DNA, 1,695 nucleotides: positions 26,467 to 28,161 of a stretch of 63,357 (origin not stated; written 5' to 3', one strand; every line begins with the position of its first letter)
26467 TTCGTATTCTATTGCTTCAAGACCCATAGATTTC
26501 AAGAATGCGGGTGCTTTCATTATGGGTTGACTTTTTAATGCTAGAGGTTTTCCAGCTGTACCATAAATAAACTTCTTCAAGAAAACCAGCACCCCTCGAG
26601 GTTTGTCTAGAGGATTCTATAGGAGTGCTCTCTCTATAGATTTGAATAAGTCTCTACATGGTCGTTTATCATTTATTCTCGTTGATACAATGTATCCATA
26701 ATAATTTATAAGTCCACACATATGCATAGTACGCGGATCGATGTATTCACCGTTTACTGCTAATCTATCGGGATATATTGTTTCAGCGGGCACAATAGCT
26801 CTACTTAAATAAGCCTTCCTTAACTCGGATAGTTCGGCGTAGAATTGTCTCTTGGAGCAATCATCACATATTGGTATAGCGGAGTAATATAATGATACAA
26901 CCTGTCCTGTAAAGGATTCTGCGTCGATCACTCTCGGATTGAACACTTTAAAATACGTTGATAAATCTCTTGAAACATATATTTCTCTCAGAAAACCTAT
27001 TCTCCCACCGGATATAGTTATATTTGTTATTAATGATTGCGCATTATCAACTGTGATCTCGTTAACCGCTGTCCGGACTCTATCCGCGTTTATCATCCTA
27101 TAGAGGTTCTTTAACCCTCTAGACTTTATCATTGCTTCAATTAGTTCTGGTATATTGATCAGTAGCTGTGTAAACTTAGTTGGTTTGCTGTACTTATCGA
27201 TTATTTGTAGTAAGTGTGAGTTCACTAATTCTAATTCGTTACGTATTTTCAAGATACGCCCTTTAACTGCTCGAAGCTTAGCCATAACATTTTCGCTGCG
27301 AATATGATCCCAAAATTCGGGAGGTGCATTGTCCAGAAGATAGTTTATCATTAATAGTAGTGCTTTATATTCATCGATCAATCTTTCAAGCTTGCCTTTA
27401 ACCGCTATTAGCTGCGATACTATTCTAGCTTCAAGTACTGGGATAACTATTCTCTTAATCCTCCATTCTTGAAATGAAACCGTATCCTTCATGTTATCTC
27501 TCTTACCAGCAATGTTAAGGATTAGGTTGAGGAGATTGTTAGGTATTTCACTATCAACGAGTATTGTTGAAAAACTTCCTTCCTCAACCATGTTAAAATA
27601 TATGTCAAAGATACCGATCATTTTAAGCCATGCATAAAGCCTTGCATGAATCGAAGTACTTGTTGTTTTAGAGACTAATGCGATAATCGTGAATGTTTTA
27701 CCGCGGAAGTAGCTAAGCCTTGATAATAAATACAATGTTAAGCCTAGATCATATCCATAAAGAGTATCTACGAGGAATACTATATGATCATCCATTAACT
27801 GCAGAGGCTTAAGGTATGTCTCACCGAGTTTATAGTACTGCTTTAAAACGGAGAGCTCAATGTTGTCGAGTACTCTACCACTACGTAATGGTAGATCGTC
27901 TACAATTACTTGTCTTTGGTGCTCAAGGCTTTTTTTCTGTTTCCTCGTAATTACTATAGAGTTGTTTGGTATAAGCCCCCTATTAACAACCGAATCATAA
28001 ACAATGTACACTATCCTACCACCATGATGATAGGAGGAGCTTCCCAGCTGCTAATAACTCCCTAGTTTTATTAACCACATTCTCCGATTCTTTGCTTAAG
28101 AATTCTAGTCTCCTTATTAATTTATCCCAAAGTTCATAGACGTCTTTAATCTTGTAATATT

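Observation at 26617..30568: AT-rich three-gene operon of unrecognisable proteins (tandem-HTH protein, membrane protein, 464-aa protein)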

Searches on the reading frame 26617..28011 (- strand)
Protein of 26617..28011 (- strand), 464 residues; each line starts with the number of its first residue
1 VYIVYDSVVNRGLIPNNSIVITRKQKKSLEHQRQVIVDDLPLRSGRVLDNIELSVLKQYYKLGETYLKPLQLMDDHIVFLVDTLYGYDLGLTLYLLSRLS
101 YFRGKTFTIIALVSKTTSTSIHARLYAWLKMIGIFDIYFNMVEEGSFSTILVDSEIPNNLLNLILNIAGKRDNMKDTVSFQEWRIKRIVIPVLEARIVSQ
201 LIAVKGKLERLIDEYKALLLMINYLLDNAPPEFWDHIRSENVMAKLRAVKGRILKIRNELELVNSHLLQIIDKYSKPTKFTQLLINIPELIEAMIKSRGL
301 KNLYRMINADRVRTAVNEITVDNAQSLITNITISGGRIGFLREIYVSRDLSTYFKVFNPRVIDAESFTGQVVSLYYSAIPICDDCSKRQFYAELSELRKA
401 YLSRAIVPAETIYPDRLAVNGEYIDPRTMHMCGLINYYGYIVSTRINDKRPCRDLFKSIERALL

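Call 3: search_protein_families(library=pfam, proteins=[window:26617-28011:-], max_evalue=1)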
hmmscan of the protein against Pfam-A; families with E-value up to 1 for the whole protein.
window:26617-28011:- (464 aa): 1 family
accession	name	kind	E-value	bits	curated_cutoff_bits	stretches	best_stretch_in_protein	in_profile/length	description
PF18131.8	KN17_SH3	-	0.22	12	27.9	1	183-222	5-44/53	KN17 SH3-like domain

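Call 4: search_protein_families(library=ncbifam, proteins=[window:26617-28011:-], max_evalue=1)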
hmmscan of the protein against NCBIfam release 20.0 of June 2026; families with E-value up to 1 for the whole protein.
window:26617-28011:- (464 aa): 1 family
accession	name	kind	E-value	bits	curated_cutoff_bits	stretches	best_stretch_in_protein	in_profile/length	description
NF009067.0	PRK12402.1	equivalog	0.048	12.6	317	1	268-323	146-200/340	replication factor C small subunit 2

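Call 5: search_protein_families(library=padloc, proteins=[window:26617-28011:-], max_evalue=1)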
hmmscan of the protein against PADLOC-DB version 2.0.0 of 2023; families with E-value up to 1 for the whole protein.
window:26617-28011:- (464 aa): 1 family
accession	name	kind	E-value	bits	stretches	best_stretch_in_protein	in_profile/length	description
PDLC03286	MTase_II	-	0.031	12.1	1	164-253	41-129/185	Type II methyltransferase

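Call 6: search_protein_families(library=phrogs, proteins=[window:26617-28011:-], max_evalue=1)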
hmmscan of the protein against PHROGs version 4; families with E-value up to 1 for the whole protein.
window:26617-28011:- (464 aa): 1 family
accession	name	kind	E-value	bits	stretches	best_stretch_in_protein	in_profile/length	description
phrog_4987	-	unknown function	0.056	14.7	1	278-303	25-50/64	-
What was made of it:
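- None of its proteins is in a known family (calls 3-6).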

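Call 7: search_solved_structures(query=window:26617-28011:-, max_evalue=10)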
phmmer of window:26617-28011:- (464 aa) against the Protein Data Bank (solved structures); distinct sequences matched with E-value up to 10: 1.
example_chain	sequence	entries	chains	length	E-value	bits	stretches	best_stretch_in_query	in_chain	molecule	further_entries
2dbg_A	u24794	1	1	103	1.1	11.2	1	59-97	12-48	Myeloid cell nuclear differentiation antigen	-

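Call 8: find_homologous_proteins(query=window:26617-28011:-)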
Query window:26617-28011:- (464 aa): 3 proteins with E <= 0.001 among 7258 candidates.
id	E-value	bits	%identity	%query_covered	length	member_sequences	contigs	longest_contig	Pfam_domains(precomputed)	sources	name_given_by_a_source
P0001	4.2e-290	980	96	100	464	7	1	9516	-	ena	-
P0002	1.2e-245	833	78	100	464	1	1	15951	-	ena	-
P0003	3.8e-36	143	25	95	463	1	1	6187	-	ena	-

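Call 16: find_related_loci(query=A1, collection=genome_contigs, flank=10000)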
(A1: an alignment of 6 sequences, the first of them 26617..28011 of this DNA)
Query A1 (464 aa) in genome_contigs; peptide patterns used: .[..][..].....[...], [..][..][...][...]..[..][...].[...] (x = any residue, [..] = any of these).
106 stretches matched a pattern, but none encodes a relative of the query by tblastn (E <= 1e-3).
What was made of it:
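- Tried and rejected: It found no relatives (call 16).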

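Call 25: search_solved_structures(query=A3, max_evalue=10)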
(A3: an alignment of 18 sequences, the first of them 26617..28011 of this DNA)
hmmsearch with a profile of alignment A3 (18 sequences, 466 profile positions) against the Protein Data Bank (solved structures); distinct sequences matched with E-value up to 10: 3.
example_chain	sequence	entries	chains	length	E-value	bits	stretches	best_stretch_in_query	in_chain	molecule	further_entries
1puz_A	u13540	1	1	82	0.31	13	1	68-105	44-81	conserved hypothetical protein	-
2g1e_A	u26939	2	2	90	0.6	12.1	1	248-323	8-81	hypothetical protein Ta0895 | Putative uncharacterized protein Ta0895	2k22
4q6r_A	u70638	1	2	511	0.64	11.9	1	236-310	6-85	Sphingosine-1-phosphate lyase 1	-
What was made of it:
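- On Tubulin/FtsZ superfamily (for C): A PDB profile search found nothing (call 25).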

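Call 37: predict_structure(alignment_id=A6)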
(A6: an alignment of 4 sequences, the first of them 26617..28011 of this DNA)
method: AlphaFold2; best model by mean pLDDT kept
length: 464 residues; sequences in the alignment: 4
mean_pLDDT: 45.5   pTM: 0.38
mean pLDDT of the five models: 45.5, 43.9, 41.4, 40.7, 37.4
residues with pLDDT >= 90: 0; 70-90: 42; 50-70: 120; < 50: 302
segments of 3 or more residues with pLDDT < 50: 40-58, 115-145, 174-405, 420-422, 435-441, 458-464
pLDDT, mean of each block of 10 residues (from residue 1): 78 75 76 67 38 43 58 73 58 54 65 50 43 42 48 53 59 42 26 34 41 40 38 41 43 45 43 36 31 34 34 32 29 25 27 32 27 25 32 37 51 52 60 49 60 53 40
secondary structure, 60 per line:
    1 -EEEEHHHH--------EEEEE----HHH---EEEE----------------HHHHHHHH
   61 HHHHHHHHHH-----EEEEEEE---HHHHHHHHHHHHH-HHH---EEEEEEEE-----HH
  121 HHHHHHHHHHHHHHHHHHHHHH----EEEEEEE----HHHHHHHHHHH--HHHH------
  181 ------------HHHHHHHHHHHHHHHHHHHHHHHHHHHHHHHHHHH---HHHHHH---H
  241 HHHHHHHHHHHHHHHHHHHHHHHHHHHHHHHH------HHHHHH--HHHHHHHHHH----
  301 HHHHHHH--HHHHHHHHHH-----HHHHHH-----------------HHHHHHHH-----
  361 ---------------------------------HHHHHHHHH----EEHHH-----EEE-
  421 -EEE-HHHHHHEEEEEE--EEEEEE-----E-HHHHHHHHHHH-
elements in order: E2-5 H6-9 E18-22 E33-36 H53-70 E76-82 H86-98 E106-113 H119-142 E147-153 H158-168 H171-174 H193-227 H231-236 H240-272 H279-284 H287-296 H301-307 H310-319 H325-330 H348-355 H394-402 E417-419 E422-424 H426-431 E432-437 E440-445 H453-463
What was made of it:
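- Tried and rejected: First AF2 run of C. With 4 sequences it failed (pLDDT 45.5; call 37).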

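Call 39: search_protein_families(library=pfam, alignment_id=A3, max_evalue=5)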
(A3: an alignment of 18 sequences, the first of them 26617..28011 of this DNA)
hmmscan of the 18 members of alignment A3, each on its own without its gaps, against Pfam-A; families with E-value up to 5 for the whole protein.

A. member 1, window:26617-28011:- (464 aa): 1 family
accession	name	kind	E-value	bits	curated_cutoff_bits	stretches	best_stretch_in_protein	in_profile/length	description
PF18131.8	KN17_SH3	-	0.22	12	27.9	1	183-222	5-44/53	KN17 SH3-like domain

B. families by the number of members that match (of 18 scanned): 10 families
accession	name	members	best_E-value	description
PF01417.26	ENTH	1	0.0027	ENTH domain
PF21445.3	ADDB_N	1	0.0037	ADDB, N-terminal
PF22563.2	iREC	1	0.041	Inactive Receiver domain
PF24531.2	ANC1_spectrin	1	0.072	Nuclear anchorage protein 1, spectrin repeat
PF19014.6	DUF5743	1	0.087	Family of unknown function (DUF5743)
PF18131.8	KN17_SH3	1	0.22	KN17 SH3-like domain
PF22296.2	bAvd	1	0.28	bAvd-like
PF20018.4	VMAP-M14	1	0.38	vWA-MoxR associated protein middle region (VMAP-M) 14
PF19238.5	Radical_SAM_2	1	1.1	Radical SAM-like domain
PF14553.12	YqbF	1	1.1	YqbF, hypothetical protein domain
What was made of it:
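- Pfam Tubulin/FtsZ models are not hit at all (calls 3, 39). One family member gave a weak 'inactive receiver' Pfam hit, E 0.041 (call 39).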

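Call 44: search_dna_similar(query=window:26617-28011:-, collection=phages, mode=protein, max_evalue=0.01)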
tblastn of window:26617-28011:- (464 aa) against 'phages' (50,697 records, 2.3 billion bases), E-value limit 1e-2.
No match.

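Call 49: search_protein_representatives(alignment_id=A6)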
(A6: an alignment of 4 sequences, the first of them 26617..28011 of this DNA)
Query: 4 sequences, 464 profile positions. Proteins with E-value up to 0.001 (for the whole library): 23; up to 1e-10: 22; up to 1e-30: 17. The best 23 are listed.
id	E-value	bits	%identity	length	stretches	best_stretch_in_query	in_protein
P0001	1.7e-264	894.1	-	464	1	1-463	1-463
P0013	1.9e-106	373.0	-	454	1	2-459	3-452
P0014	1.9e-105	369.7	-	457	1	3-458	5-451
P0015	4.5e-105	368.5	-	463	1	1-463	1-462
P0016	4.3e-86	305.9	-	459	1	1-457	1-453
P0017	2.5e-78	280.4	-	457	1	21-448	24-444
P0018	2.6e-78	280.3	-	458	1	19-444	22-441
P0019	1.4e-74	268.0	-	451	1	19-448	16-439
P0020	1.5e-74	267.9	-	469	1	1-463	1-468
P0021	4.0e-74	266.5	-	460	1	29-449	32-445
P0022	1.9e-73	264.2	-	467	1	13-462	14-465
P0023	1.3e-69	251.6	-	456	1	1-460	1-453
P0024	6.9e-66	239.3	-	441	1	53-439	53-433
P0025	4.6e-62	226.7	-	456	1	21-461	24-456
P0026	4.2e-53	197.1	-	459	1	22-443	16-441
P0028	8.1e-44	166.5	-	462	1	1-460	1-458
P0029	8.3e-21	90.7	-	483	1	71-445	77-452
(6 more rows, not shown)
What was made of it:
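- The family is tiny, 23 clusters at 50% identity in 1.84 billion proteins (call 49).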

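Call 52: find_encoding_contigs(protein=P0029, flank=8000, max_places=2)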
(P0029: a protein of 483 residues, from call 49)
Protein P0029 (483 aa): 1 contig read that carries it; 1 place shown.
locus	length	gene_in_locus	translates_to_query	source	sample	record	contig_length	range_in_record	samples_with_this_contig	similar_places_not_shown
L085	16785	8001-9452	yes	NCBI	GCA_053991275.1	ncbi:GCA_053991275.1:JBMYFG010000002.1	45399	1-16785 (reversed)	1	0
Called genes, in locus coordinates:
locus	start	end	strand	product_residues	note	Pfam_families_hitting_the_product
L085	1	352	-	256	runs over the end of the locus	-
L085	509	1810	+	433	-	PF09376:NurA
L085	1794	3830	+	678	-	PF01935:DUF87, PF01580:FtsK_SpoIIIE (weak), PF05872:HerA_C (faint), PF00004:AAA (faint), PF13401:AAA_22 (faint)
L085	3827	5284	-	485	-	PF10120:ThiN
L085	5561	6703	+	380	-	-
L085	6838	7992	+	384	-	-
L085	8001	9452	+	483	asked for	-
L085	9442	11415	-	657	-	PF01496:V_ATPase_I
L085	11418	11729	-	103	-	-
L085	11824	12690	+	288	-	PF01261:AP_endonuc_2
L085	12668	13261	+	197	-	PF01066:CDP-OH_P_transf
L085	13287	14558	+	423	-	PF01507:PAPS_reduct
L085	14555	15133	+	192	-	PF00004:AAA (weak), PF13238:AAA_18, PF13401:AAA_22 (weak), PF13521:AAA_28 (weak), PF13671:AAA_33, PF02223:Thymidylate_kin (faint), PF13207:AAA_17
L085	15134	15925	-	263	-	PF00350:Dynamin_N (faint), PF03193:RsgA_GTPase, PF02421:FeoB_N (weak), PF01926:MMR_HSR1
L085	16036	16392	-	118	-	-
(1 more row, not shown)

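Call 53: find_encoding_contigs(protein=P0028, flank=8000, max_places=2)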
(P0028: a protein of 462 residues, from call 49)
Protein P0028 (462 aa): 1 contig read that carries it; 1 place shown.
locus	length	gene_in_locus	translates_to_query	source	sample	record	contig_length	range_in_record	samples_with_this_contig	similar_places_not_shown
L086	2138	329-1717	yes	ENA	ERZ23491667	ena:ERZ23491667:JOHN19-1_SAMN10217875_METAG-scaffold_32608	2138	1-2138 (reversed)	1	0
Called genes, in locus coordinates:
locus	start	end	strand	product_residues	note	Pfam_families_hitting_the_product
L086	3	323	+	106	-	?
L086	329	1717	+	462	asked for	-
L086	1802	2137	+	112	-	?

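Call 59: predict_structure(alignment_id=A9)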
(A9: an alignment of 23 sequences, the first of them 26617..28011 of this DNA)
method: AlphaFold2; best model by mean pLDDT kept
length: 464 residues; sequences in the alignment: 23
mean_pLDDT: 88.6   pTM: 0.85
mean pLDDT of the five models: 88.6, 88.0, 87.7, 86.4, 85.8
residues with pLDDT >= 90: 263; 70-90: 182; 50-70: 9; < 50: 10
segments of 3 or more residues with pLDDT < 50: 41-50
pLDDT, mean of each block of 10 residues (from residue 1): 94 89 88 83 42 81 90 92 94 96 93 92 94 97 95 91 91 89 94 91 95 92 88 86 88 94 94 87 90 86 79 87 92 85 88 74 79 94 91 93 82 90 92 94 88 90 93
secondary structure, 60 per line:
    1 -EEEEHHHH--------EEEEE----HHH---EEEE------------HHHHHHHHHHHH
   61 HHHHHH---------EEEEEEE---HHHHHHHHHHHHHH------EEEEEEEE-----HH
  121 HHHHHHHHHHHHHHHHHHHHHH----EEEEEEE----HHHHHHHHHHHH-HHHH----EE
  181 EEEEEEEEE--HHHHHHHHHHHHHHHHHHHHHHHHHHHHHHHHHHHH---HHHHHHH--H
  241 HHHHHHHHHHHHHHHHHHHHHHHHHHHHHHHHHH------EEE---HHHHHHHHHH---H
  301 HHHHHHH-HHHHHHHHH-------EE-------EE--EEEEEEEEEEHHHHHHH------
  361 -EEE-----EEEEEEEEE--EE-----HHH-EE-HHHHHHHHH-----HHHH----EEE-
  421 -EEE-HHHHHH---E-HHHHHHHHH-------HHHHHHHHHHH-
elements in order: E2-5 H6-9 E18-22 E33-36 H49-66 E76-82 H86-99 E106-113 H119-142 E147-153 H158-169 H171-174 E179-189 H192-227 H231-237 H240-274 E281-283 H287-296 H300-307 H309-317 E338-347 H348-354 E362-364 E370-378 H395-403 H409-412 E417-419 E422-424 H426-431 H437-445 H453-463
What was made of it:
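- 26617..28011 (-): Gene C: 464-aa protein with a predicted tubulin/FtsZ-like two-domain fold and no GTP-binding motifs. AF2 model from 23 sequences, pLDDT 88.6 and pTM 0.85 (call 59).
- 27742..27765 (-): C, loop between strand 4 and helix 4 (residues 83-90, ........; family motif [SG]G[FY]D[LM]G). It is at the position of the tubulin signature T4 loop GGGTG[ST]G, but is not that motif. The position is assigned from the order of secondary-structure elements (call 59), not from a superposition.
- On Tubulin/FtsZ superfamily (for C): AF2 model with pLDDT 88.6 (call 59).
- Checked: C has long central helices (call 59).
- The AF2 model has pLDDT 88.6 and pTM 0.85 (call 59). The order of elements also matches in the C-terminal domain (call 59). 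No templates were used in the prediction (call 59).
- Tried and rejected: It was rerun with the 23 family representatives (call 59).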

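Call 61: fold_search(model_id=the predicted structure, library=pdb)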
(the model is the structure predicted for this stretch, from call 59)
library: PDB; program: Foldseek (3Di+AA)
matches with E <= 10: 801; with E <= 0.001: 2
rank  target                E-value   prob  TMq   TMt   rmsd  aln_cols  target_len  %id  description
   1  4b45_A                3.1e-04  1.00  0.36  0.47   9.5       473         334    8  CetZ2 from Haloferax volcanii - GTPgS bound protofilament (released 2013-08-14)
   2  4ei7_A                9.0e-04  1.00  0.35  0.41  13.2       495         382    8  Crystal structure of Bacillus cereus TubZ, GDP-form (released 2012-08-15)
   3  4ei7_B                1.0e-03  1.00  0.27  0.31   9.0       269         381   12  Crystal structure of Bacillus cereus TubZ, GDP-form (released 2012-08-15)
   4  4b46                  2.7e-03  1.00  0.37  0.49   9.1       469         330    6  CetZ1 from Haloferax volcanii - GDP bound monomer (released 2013-08-14)
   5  7m2x_B                2.9e-03  1.00  0.26  0.27   5.4       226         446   10  Open conformation of the Yeast wild-type gamma-TuRC (released 2021-05-12)
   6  2xka_G                3.8e-03  0.99  0.26  0.29   8.0       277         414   11  Crystal structure of a GTPyS-form protofilament of Bacillus thuringiensis serovar israelensis TubZ (released 2010-11-10)
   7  4xcq                  6.0e-03  1.00  0.26  0.37   6.6       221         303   13  Clostridium botulinum phage c-st TubZ (C-terminal tail truncated protein) (released 2016-03-09)
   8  7m2y_B                6.4e-03  1.00  0.25  0.25   5.9       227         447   11  Closed conformation of the Yeast wild-type gamma-TuRC (released 2021-05-12)
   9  2xka_B                6.4e-03  0.99  0.27  0.30   7.7       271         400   11  Crystal structure of a GTPyS-form protofilament of Bacillus thuringiensis serovar israelensis TubZ (released 2010-11-10)
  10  8qv2_c                6.4e-03  0.98  0.33  0.34  13.8       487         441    7  Structure of the native y-Tubulin Ring Complex (yTuRC) capping microtubule minus ends at the spindle pole body (released 2024-04-24)
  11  2xka_A                7.5e-03  0.99  0.27  0.30   7.7       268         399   12  Crystal structure of a GTPyS-form protofilament of Bacillus thuringiensis serovar israelensis TubZ (released 2010-11-10)
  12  8iyj_KC               7.9e-03  0.99  0.22  0.24   8.2       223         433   13  Cryo-EM structure of the 48-nm repeat doublet microtubule from mouse sperm (released 2023-07-05)
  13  3zid_B                8.8e-03  0.96  0.31  0.40  21.7       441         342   12  CetZ from Methanosaeta thermophila strain DSM 6194 (released 2013-08-14)
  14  8qv2_b                8.8e-03  0.96  0.34  0.35  14.0       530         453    8  Structure of the native y-Tubulin Ring Complex (yTuRC) capping microtubule minus ends at the spindle pole body (released 2024-04-24)
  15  2xka_C                9.2e-03  0.99  0.26  0.29   8.1       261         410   10  Crystal structure of a GTPyS-form protofilament of Bacillus thuringiensis serovar israelensis TubZ (released 2010-11-10)
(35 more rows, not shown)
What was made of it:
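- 26617..28011 (-): In Foldseek against PDB, all top 50 hits are CetZ, TubZ, FtsZ, gamma/alpha/beta-tubulin, BtubA/B or OdinTubulin; best E 3.1e-4 (call 61).
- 26620..27000 (-): C, C-terminal alpha/beta domain (residues 338-464) with strand-helix-strand-helix-strand-strand order, as in the tubulin/FtsZ C-terminal domain, followed by two or three helices. A CxxC...C...C cluster is present only in two subclades. Foldseek alignments of 430-530 columns to CetZ and FtsZ span both domains (call 61).
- Closest known: CetZ. Same: Best structural match to the model of C (E 3.1e-4, TM 0.47 normalised to CetZ2; call 61).
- Closest known: FtsZ with its membrane tethers. Same: FtsZ structures are among the Foldseek hits (call 61).
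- Every one of the top 50 PDB hits is a tubulin/FtsZ-superfamily structure (call 61). TM-scores are low (0.2-0.49) and sequence identity is 6-13% (call 61). TubZ structures are among the best Foldseek matches, at PDB ranks 2, 3, 6, 7, 9 and 11 (call 61). Alignments of 430-530 columns cover both domains (call 61).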

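Call 67: fold_search(model_id=the predicted structure, library=viral)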
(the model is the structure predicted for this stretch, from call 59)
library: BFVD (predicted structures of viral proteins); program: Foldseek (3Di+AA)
matches with E <= 10: 248; with E <= 0.001: 2
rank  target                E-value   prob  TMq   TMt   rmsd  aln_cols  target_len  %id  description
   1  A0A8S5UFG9            2.4e-05  1.00  0.33  0.38  15.4       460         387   11  Cell division protein [Myoviridae sp. ctcyQ27]
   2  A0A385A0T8            9.2e-04  1.00  0.26  0.34   6.6       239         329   11  (no name in the UniProt tables at hand)
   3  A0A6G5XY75            1.8e-03  1.00  0.26  0.34   6.5       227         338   10  (no name in the UniProt tables at hand)
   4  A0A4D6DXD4            2.7e-03  0.99  0.25  0.34   7.1       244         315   10  Putative tubulin-like protein [Edwardsiella phage pEt-SU]
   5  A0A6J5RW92            4.3e-03  0.96  0.26  0.27  27.2       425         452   11  FtsZ Cell division GTPase [uncultured Caudovirales phage]
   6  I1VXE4                4.8e-03  1.00  0.28  0.39   6.2       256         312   11  (no name in the UniProt tables at hand)
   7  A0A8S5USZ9            6.9e-03  0.99  0.27  0.34   6.4       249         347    9  Tubulin [Myoviridae sp. ctijX18]
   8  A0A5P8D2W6            7.3e-03  0.95  0.29  0.38  18.2       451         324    9  (no name in the UniProt tables at hand)
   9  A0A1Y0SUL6            9.0e-03  1.00  0.30  0.39   5.0       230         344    7  PhuZ [Pseudomonas phage Noxifer]
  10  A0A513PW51            7.9e-02  0.91  0.28  0.38   5.9       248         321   10  Uncharacterized protein [Vibrio phage 2 TSL-2019]
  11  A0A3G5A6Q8            1.8e-01  0.16  0.13  0.17  22.6       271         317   10  Uncharacterized protein [Hyperionvirus sp.]
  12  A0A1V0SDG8            4.8e-01  0.11  0.16  0.19  15.2       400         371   10  Caspase domain protein [Indivirus ILV1]
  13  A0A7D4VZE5            6.0e-01  0.08  0.13  0.13  23.2       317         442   11  Putative NACHT domain protein [Vesanto virus]
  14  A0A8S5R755            6.6e-01  0.84  0.18  0.51   7.6       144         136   12  Sigma-70, region 4 [virus sp. ct6Ax4]
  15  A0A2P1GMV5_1          7.4e-01  0.09  0.13  0.05  18.7       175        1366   14  Replicase polyprotein 1ab [Chinook salmon bafinivirus]
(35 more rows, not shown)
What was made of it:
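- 26617..28011 (-): In Foldseek against BFVD, ranks 1-10 include every named hit as phage FtsZ, TubZ, PhuZ or tubulin (several are unnamed); best E 2.4e-5 (call 67).
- On Tubulin/FtsZ superfamily (for C): Foldseek top 50 in PDB are all of this superfamily, as is every named hit among ranks 1-10 in BFVD (calls 61, 67).
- Closest known: TubZ-TubR-tubC. Same: TubZ and phage TubZ/PhuZ are among the top structural matches (calls 61, 67).
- In the viral library every named hit among ranks 1-10 is also of that superfamily, followed by a sharp drop to noise (call 67). Phage TubZ and PhuZ appear in the viral library (call 67). TM-scores are below 0.5 and rmsd values are 5-27 A (calls 61, 67).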
